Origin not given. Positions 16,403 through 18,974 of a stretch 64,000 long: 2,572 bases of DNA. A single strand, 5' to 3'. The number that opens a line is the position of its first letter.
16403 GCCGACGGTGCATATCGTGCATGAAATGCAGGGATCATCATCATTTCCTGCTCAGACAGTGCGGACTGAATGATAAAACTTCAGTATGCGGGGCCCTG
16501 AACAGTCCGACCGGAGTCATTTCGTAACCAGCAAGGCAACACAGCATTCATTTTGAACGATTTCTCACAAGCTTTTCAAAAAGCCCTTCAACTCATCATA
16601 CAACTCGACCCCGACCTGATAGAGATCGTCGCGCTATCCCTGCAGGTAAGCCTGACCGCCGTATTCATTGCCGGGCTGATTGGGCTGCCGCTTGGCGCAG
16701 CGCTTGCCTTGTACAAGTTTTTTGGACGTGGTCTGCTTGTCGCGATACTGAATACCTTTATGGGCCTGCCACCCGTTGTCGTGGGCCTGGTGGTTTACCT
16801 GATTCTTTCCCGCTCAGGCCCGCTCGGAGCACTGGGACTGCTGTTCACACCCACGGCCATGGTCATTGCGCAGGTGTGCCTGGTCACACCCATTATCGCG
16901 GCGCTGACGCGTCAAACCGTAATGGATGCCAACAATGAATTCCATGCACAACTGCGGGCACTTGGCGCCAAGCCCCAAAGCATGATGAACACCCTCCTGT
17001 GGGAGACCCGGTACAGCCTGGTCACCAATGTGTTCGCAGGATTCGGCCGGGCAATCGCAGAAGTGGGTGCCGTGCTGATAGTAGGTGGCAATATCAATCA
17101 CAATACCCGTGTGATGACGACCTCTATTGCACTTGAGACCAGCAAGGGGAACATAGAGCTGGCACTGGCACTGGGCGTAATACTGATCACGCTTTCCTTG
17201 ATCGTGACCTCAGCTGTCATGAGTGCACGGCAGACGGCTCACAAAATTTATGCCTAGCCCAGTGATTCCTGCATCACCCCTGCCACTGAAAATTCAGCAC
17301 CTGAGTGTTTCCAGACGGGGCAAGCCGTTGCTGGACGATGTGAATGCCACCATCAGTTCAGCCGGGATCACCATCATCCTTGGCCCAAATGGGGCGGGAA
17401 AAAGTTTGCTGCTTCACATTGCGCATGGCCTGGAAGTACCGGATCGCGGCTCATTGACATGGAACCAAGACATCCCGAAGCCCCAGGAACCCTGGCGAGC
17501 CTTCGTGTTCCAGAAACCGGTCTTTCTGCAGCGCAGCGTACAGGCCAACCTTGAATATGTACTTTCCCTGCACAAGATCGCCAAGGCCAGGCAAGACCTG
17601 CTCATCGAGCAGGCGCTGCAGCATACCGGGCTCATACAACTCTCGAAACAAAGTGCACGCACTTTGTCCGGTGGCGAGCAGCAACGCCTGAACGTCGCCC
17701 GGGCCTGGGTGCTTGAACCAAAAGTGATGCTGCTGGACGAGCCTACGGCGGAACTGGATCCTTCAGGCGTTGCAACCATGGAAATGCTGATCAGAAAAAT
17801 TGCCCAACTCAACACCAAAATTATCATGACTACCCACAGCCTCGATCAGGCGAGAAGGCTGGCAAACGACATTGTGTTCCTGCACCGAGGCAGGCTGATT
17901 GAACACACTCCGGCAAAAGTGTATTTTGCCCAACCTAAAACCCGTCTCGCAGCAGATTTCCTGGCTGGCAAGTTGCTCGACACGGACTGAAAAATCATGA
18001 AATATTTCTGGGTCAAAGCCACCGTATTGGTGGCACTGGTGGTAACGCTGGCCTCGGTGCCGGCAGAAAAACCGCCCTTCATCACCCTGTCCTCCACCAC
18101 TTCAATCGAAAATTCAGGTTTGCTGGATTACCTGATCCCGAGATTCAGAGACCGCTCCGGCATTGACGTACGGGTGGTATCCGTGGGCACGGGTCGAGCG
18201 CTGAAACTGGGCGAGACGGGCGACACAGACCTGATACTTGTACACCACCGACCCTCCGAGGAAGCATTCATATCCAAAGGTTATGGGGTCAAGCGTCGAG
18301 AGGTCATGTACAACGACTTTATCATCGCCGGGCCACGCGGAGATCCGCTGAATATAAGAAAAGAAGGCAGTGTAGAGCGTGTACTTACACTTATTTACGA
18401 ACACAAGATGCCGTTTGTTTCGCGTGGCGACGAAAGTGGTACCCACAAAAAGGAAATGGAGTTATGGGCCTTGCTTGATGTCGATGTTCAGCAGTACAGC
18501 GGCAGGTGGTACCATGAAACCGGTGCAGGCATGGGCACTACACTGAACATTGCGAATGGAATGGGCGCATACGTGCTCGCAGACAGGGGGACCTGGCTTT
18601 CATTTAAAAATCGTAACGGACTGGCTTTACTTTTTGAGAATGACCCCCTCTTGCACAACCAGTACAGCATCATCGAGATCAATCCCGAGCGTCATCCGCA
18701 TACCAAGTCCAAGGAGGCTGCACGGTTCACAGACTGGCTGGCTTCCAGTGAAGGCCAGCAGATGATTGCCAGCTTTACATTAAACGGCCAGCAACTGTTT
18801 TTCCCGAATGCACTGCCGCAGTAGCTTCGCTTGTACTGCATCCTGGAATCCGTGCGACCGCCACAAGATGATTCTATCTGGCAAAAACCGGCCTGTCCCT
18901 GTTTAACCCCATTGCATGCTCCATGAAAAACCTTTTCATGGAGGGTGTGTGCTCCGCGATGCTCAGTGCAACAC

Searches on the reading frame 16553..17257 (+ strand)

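Call 56: search_protein_families(library=pfam, proteins=[window:16553-17257:+], max_evalue=0.0001)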
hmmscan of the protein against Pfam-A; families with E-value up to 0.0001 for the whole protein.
window:16553-17257:+ (234 aa): 1 family
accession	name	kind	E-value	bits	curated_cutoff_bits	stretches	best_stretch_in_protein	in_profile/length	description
PF00528.27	BPD_transp_1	-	8.2e-11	42.4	26.4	1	44-220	1-173/184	Binding-protein-dependent transport system inner membrane component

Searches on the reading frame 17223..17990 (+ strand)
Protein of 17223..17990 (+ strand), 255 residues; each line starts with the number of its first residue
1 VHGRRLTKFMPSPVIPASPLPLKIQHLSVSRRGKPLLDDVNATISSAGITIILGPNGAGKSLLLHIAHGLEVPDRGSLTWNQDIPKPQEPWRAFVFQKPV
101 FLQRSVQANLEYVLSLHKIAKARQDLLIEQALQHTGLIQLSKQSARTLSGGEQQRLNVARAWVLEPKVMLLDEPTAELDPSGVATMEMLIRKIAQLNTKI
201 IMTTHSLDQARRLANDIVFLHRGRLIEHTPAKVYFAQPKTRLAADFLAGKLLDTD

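Call 56: search_protein_families(library=pfam, proteins=[window:17223-17990:+], max_evalue=0.0001)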
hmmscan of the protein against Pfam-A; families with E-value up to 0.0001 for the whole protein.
window:17223-17990:+ (255 aa): 3 families
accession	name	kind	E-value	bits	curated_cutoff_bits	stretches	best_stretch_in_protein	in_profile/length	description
PF00005.33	ABC_tran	-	1.3e-26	94.2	25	1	37-176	1-137/137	ABC transporter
PF13304.12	AAA_21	-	5.8e-09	36.9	27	0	165-206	257-299/304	AAA domain, putative AbiEii toxin, Type IV TA system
PF02463.25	SMC_N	-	2.5e-05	24.3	40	0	46-64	23-41/220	RecF/RecN/SMC N terminal domain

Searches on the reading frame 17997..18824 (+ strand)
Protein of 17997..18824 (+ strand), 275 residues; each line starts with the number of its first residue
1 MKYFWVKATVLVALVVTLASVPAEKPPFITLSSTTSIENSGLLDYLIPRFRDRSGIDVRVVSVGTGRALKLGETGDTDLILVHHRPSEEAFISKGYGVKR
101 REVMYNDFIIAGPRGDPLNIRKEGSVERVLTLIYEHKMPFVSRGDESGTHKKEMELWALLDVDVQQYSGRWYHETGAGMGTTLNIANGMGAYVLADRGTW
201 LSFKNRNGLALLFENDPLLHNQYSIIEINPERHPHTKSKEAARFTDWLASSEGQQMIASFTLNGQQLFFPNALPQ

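Call 56: search_protein_families(library=pfam, proteins=[window:17997-18824:+], max_evalue=0.0001)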
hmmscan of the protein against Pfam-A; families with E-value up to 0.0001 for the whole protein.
window:17997-18824:+ (275 aa): 2 families
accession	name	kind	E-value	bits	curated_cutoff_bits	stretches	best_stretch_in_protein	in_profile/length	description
PF12849.12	PBP_like_2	-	3.2e-33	116.1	27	1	30-252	12-267/267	PBP superfamily domain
PF13531.11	SBP_bac_11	-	1.8e-08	34.9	25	1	41-259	11-223/227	Bacterial extracellular solute-binding protein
